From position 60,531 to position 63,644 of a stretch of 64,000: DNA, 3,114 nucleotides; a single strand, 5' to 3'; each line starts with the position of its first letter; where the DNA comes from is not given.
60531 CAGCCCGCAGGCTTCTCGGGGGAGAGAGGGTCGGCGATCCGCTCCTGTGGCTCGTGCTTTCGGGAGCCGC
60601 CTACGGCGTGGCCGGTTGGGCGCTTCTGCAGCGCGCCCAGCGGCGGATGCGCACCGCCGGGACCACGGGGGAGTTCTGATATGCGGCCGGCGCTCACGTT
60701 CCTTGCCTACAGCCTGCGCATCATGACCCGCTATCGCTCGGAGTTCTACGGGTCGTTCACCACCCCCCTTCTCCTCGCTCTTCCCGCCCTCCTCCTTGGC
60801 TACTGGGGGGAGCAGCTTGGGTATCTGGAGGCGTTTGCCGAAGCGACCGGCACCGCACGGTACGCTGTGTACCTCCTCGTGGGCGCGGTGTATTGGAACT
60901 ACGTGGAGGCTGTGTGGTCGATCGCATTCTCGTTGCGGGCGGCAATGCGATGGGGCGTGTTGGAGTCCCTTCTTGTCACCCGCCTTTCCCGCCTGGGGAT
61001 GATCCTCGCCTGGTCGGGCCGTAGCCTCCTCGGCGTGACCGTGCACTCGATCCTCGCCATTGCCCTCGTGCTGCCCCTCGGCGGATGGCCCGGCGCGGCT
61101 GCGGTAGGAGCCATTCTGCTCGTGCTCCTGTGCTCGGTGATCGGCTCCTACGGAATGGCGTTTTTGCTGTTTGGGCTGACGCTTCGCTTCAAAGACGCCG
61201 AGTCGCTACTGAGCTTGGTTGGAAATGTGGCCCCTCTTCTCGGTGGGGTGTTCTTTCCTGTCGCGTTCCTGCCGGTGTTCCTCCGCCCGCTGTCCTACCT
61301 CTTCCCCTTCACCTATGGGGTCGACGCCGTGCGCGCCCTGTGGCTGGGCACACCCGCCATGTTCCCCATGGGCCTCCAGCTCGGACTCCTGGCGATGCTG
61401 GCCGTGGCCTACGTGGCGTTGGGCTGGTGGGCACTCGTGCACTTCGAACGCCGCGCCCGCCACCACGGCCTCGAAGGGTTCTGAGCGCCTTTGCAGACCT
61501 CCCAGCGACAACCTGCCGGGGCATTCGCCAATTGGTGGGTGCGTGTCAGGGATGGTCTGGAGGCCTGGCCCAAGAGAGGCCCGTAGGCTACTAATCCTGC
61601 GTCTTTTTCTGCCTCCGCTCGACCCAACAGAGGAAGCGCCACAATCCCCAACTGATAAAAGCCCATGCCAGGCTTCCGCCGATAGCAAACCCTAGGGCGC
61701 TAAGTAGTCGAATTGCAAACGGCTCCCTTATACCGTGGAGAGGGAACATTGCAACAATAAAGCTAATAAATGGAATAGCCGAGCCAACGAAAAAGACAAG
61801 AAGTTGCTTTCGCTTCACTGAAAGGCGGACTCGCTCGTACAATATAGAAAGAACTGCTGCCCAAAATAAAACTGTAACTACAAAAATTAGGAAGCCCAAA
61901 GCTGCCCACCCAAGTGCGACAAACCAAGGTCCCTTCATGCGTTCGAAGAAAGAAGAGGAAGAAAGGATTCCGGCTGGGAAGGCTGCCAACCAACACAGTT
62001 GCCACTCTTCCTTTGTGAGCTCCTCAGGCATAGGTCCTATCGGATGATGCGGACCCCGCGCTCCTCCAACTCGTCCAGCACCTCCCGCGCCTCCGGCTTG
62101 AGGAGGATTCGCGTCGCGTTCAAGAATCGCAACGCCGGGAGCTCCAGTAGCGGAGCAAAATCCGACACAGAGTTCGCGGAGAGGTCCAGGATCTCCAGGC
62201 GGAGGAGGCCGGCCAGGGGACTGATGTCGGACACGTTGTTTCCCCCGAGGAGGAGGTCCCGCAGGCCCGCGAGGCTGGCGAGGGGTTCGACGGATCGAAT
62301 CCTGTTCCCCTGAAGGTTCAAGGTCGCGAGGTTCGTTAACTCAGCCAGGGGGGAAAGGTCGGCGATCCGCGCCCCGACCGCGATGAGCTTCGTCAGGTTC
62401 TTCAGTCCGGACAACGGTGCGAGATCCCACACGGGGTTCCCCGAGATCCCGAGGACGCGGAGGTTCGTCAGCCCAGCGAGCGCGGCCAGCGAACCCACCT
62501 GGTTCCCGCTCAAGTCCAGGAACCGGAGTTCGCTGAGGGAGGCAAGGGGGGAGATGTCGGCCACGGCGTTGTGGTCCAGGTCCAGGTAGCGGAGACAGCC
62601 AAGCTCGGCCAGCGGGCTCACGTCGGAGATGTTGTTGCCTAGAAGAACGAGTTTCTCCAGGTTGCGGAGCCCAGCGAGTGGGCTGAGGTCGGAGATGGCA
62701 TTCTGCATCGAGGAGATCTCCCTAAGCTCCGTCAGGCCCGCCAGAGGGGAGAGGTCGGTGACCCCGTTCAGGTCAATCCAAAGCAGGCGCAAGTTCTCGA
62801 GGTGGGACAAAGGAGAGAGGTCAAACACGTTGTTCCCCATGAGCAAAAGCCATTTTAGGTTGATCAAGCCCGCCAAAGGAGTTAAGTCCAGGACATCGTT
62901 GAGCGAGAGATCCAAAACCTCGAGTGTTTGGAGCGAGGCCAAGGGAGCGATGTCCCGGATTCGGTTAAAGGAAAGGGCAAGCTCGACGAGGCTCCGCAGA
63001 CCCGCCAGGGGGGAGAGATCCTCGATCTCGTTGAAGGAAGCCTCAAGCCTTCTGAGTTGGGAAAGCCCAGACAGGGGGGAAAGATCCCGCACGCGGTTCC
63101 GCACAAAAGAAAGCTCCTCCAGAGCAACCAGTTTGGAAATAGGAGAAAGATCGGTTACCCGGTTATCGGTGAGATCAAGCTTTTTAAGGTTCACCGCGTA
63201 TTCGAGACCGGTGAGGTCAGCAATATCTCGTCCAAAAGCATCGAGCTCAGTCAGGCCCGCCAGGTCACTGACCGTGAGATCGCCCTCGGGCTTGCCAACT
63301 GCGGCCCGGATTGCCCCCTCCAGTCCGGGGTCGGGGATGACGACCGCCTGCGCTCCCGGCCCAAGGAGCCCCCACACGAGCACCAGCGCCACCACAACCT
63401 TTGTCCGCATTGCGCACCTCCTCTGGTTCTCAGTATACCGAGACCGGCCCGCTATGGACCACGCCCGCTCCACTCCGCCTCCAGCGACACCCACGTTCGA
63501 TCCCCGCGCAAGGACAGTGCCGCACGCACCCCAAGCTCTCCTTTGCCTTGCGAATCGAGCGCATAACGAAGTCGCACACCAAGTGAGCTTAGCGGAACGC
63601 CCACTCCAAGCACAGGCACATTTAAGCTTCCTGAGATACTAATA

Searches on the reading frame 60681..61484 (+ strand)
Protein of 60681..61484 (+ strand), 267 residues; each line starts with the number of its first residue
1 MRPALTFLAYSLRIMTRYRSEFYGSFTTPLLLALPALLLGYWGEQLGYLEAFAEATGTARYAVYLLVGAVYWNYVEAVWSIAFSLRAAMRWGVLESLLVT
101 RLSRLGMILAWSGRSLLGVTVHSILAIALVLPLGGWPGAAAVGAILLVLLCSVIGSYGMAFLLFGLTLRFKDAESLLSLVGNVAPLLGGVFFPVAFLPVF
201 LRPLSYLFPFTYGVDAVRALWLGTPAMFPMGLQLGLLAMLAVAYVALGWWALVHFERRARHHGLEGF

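Call 5: search_protein_families(library=pfam, proteins=[window:60681-61484:+], max_evalue=1)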
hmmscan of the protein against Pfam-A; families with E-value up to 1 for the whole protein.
window:60681-61484:+ (267 aa): 4 families
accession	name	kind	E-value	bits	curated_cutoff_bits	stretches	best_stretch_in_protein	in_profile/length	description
PF01061.29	ABC2_membrane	-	1.5e-11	44.7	26.9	1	14-219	11-208/211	ABC-2 type transporter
PF12698.13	ABC2_membrane_3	-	4.2e-06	26.5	31.6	1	92-250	191-347/347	ABC-2 family transporter protein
PF10251.14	PEN-2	-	0.035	15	25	1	41-95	30-83/93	Presenilin enhancer-2 subunit of gamma secretase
PF13779.11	DUF4175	-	0.55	8.6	27.3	0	197-261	19-77/825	Domain of unknown function (DUF4175)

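Call 6: search_protein_families(library=ncbifam, proteins=[window:60681-61484:+], max_evalue=1)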
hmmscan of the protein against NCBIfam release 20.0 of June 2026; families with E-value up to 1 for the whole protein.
window:60681-61484:+ (267 aa): 5 families
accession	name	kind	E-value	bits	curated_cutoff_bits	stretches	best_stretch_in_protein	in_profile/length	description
TIGR01247.1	drrB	subfamily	1.3e-14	54.5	223.05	1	14-247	5-231/236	daunorubicin resistance ABC transporter membrane protein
NF011648.0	PRK15066.1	subfamily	8.6e-07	28.8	225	1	61-252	59-249/257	ABC transporter permease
TIGR00025.1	Mtu_efflux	paralog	8.7e-07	28.7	146.9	1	59-258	38-237/238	ABC transporter efflux protein, DrrB family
TIGR03062.1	pip_yhgE_Cterm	subfamily_domain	0.012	15.3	102.2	1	110-252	62-203/208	YhgE/Pip family protein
TIGR00955.1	3a01204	subfamily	0.27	9.8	736.35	1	138-217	468-547/617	pigment precursor permease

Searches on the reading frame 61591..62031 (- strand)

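Call 5: search_protein_families(library=pfam, proteins=[window:61591-62031:-], max_evalue=1)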
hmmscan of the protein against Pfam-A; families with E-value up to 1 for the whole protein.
window:61591-62031:- (146 aa): 2 families
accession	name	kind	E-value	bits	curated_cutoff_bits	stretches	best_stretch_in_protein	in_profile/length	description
PF16927.11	HisKA_7TM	-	1.4e-05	25.5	28.6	1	26-125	125-214/224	N-terminal 7TM region of histidine kinase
PF06653.16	Claudin_3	-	0.13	12.6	28.7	1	21-126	41-145/163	Tight junction protein, Claudin-like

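Call 6: search_protein_families(library=ncbifam, proteins=[window:61591-62031:-], max_evalue=1)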
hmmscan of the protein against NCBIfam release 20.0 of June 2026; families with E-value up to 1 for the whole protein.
window:61591-62031:- (146 aa): 1 family
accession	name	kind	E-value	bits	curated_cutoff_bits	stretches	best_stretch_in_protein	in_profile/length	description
NF045951.1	MAG0110_fam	subfamily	0.072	12.3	98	1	36-117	15-92/237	MAG0110 family membrane protein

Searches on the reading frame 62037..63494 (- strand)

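Call 65: search_protein_families(library=pfam, proteins=[window:62037-63494:-], max_evalue=0.001)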
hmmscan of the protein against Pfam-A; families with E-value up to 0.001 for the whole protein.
window:62037-63494:- (485 aa): 9 families
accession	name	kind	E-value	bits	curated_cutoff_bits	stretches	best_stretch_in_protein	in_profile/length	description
PF12799.13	LRR_4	-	3.2e-68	224.6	27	12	102-142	2-43/44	Leucine Rich repeats (2 copies)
PF13855.12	LRR_8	-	3.9e-26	91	27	4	102-157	2-61/61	Leucine rich repeat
PF14580.12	LRR_9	-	2.3e-13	50.5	30.5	0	145-223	42-125/175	Leucine-rich repeat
PF23598.1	LRR_14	-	4e-13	49.3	40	1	282-415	5-145/353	Leucine-rich repeat region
PF23952.1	LRR_EndoS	-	1.9e-12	47.9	27.9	1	53-177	1-92/116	Endo-beta-N-acetylglucosaminidase EndoS LRR domain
PF13516.12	LRR_6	-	5.4e-10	39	23.4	0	102-115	4-17/24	Leucine Rich repeat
PF00560.39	LRR_1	-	2.1e-09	36.1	20.6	0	102-118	1-17/23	Leucine Rich Repeat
PF23211.1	LRR_LRWD1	-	7.1e-08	32.8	28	0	278-356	22-99/190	Leucine-rich repeat and WD repeat-containing protein 1, LRR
PF25019.1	LRR_R13L1-DRL21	-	6e-05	23.4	27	0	94-151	62-123/127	R13L1/DRL21 LRRs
